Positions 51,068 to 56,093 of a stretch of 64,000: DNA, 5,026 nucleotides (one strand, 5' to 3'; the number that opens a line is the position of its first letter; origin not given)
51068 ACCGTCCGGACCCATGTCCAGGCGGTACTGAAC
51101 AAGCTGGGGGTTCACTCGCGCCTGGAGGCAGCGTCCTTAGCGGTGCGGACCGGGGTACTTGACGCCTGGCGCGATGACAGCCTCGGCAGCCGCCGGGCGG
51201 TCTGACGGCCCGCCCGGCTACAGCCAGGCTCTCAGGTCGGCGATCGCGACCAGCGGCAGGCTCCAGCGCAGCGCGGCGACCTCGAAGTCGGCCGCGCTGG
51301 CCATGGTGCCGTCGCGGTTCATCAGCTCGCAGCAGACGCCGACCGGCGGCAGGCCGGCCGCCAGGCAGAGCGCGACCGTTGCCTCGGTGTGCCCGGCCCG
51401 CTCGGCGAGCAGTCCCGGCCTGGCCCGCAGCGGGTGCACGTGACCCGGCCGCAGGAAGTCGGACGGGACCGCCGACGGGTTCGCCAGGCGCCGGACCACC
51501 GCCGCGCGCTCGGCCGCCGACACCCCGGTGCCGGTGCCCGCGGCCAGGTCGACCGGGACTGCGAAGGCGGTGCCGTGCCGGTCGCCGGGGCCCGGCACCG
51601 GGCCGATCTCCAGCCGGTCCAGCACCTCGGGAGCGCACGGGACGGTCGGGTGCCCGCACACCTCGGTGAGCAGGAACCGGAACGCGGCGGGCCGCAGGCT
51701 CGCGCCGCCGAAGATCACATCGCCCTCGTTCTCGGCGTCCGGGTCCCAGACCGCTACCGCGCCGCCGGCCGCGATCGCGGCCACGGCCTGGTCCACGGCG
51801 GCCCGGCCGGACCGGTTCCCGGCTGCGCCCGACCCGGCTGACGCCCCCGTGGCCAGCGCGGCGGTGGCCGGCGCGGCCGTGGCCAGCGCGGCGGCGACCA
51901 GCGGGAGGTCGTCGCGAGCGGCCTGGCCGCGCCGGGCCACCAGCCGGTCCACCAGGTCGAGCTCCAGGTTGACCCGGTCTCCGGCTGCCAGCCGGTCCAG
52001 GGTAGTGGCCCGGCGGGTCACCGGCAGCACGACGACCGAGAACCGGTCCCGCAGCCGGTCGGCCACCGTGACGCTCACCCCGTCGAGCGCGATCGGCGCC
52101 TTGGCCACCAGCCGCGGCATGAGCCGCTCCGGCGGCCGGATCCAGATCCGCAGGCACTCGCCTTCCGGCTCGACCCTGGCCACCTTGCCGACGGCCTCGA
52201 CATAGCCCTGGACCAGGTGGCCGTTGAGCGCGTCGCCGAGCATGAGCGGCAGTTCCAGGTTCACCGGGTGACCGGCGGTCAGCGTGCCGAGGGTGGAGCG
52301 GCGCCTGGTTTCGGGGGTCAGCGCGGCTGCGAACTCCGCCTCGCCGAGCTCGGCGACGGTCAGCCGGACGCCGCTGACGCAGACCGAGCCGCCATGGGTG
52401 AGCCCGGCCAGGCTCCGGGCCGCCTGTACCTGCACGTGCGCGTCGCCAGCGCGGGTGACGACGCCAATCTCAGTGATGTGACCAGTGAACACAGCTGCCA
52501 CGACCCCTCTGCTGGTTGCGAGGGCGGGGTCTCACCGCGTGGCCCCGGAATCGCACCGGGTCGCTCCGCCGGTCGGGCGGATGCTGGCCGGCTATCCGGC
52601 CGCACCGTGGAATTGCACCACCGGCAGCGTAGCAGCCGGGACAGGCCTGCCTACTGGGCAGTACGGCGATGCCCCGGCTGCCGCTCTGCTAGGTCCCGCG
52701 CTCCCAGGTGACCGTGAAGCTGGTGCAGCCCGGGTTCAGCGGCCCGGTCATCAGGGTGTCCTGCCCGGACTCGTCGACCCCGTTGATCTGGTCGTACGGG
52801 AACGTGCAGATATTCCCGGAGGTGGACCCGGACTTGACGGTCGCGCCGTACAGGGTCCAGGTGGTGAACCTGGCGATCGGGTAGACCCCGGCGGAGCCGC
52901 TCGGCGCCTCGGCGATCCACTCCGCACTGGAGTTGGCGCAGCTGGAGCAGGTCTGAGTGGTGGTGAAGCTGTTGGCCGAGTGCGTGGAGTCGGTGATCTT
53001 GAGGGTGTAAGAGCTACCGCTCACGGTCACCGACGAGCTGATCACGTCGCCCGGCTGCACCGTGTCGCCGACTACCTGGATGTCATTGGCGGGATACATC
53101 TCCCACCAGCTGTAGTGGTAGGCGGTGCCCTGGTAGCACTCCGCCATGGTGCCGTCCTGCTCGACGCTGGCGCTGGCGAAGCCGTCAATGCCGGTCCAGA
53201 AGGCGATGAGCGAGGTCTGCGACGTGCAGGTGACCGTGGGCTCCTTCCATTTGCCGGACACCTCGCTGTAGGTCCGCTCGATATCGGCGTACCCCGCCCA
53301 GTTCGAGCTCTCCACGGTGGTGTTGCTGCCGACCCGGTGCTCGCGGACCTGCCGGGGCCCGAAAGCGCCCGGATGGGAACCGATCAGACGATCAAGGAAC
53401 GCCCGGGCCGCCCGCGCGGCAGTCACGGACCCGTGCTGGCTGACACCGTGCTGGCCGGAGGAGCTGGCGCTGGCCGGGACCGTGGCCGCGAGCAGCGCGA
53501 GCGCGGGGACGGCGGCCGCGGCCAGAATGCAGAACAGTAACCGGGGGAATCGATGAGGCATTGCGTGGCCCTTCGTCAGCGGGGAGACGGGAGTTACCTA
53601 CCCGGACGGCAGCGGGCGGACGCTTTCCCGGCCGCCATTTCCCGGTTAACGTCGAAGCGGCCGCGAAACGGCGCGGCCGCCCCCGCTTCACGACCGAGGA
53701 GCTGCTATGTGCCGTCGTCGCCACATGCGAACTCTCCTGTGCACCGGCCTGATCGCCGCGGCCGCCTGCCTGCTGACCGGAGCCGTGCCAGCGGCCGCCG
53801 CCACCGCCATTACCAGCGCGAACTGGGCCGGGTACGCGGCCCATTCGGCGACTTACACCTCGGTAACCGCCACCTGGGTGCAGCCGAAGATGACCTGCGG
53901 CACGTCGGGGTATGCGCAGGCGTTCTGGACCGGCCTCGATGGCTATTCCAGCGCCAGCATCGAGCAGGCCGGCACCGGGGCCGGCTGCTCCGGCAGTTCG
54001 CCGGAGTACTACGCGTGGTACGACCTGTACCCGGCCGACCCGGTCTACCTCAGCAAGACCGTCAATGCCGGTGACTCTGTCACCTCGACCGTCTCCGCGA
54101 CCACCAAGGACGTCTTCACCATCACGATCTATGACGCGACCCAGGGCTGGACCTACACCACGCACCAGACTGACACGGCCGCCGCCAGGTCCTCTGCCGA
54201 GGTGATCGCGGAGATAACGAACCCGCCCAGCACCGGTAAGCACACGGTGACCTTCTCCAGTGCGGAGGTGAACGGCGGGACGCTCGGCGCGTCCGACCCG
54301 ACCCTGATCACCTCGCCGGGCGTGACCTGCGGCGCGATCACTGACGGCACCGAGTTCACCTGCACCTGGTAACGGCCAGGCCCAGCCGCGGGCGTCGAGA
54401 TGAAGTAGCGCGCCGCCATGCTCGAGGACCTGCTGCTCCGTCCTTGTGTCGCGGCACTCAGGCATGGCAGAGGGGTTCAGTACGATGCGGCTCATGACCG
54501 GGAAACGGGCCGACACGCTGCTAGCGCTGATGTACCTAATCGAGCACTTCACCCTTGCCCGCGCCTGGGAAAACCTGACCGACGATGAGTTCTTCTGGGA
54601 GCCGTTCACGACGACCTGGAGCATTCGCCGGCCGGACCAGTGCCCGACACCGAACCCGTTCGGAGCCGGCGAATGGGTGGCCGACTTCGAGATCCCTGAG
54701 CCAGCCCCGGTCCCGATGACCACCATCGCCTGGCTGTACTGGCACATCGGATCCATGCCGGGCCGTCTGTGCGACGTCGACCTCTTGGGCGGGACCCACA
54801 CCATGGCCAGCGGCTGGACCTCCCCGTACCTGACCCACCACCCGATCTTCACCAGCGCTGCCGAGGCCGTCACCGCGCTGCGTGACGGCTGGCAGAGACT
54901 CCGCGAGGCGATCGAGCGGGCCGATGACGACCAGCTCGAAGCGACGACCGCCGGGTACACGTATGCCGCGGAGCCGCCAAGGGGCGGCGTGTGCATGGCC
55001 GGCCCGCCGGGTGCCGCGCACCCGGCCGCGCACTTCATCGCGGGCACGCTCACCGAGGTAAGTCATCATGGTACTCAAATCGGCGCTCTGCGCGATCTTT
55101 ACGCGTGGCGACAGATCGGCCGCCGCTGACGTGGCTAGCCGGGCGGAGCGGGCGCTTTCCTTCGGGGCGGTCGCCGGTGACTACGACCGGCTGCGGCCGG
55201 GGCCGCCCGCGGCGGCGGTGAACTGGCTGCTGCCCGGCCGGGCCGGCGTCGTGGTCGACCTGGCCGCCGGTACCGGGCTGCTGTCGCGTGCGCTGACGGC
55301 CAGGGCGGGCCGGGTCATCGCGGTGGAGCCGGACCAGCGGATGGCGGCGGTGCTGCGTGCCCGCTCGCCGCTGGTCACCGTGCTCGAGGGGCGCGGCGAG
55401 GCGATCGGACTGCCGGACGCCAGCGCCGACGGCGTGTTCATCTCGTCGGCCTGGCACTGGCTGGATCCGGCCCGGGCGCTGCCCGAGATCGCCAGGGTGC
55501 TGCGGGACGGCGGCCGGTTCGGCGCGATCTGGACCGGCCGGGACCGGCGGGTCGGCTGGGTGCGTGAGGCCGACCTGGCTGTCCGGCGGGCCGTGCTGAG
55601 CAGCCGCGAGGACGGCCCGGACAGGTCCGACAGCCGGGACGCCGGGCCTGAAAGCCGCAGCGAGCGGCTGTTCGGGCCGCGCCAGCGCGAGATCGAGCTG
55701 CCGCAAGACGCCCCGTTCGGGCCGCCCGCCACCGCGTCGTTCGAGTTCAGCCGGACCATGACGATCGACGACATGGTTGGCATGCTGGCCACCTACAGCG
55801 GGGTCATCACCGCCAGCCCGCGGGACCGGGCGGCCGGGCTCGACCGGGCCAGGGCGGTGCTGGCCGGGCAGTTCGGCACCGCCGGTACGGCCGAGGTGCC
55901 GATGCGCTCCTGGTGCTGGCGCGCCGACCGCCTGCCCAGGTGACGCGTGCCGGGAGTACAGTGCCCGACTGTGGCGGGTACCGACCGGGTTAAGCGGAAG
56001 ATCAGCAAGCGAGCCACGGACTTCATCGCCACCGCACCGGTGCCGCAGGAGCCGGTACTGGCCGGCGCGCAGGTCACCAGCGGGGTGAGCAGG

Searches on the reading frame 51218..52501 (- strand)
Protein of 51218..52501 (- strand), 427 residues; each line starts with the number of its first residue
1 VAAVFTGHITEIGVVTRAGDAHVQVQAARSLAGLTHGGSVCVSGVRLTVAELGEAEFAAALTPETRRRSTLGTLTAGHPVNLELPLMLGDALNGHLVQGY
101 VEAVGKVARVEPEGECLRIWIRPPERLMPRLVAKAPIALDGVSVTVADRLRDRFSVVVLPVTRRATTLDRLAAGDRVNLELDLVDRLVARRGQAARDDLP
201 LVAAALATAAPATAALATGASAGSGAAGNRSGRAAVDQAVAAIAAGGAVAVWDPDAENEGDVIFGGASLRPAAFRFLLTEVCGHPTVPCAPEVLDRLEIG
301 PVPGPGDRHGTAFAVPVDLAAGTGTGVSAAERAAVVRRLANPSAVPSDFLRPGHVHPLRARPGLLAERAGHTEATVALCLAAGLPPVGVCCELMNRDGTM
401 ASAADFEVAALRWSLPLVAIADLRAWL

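Call 14: search_protein_families(library=pfam, proteins=[window:51218-52501:-], max_evalue=0.001)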
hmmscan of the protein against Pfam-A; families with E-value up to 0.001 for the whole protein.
window:51218-52501:- (427 aa): 2 families
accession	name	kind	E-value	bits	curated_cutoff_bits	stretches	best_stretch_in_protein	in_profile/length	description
PF00926.24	DHBP_synthase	-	4.1e-56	190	26.4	1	238-425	2-190/191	3,4-dihydroxy-2-butanone 4-phosphate synthase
PF00677.23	Lum_binding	-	3.4e-36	123.6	27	2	98-182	1-86/86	Lumazine binding domain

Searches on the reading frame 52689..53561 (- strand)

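Call 14: search_protein_families(library=pfam, proteins=[window:52689-53561:-], max_evalue=0.001)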
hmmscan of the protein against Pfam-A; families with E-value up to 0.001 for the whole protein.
window:52689-53561:- (290 aa): 1 family
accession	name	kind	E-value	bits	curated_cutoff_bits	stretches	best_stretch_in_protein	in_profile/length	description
PF01828.24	Peptidase_A4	-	1.6e-23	83.7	22.3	1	86-251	1-176/206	Peptidase A4 family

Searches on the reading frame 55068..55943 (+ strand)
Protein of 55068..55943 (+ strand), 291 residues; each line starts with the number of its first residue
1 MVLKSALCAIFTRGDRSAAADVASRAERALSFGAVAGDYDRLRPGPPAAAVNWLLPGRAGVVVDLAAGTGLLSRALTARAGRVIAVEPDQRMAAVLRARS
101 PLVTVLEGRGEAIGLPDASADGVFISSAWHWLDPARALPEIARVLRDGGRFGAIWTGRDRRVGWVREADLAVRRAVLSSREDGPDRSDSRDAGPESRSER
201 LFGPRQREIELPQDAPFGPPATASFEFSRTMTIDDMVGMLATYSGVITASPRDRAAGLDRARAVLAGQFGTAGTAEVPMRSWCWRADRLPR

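Call 14: search_protein_families(library=pfam, proteins=[window:55068-55943:+], max_evalue=0.001)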
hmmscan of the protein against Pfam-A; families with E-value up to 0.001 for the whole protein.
window:55068-55943:+ (291 aa): 4 families
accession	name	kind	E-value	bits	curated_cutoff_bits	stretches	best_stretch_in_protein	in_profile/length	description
PF08241.18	Methyltransf_11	-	5.9e-18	65.7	21.2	1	63-151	1-93/95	Methyltransferase domain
PF13649.12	Methyltransf_25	-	3.9e-14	53.5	27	1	62-149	1-97/97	Methyltransferase domain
PF08242.18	Methyltransf_12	-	1.1e-06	29.7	30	1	63-151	1-98/98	Methyltransferase domain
PF00398.26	RrnaAD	-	0.00011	21.9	24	1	61-99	33-71/263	Ribosomal RNA adenine dimethylase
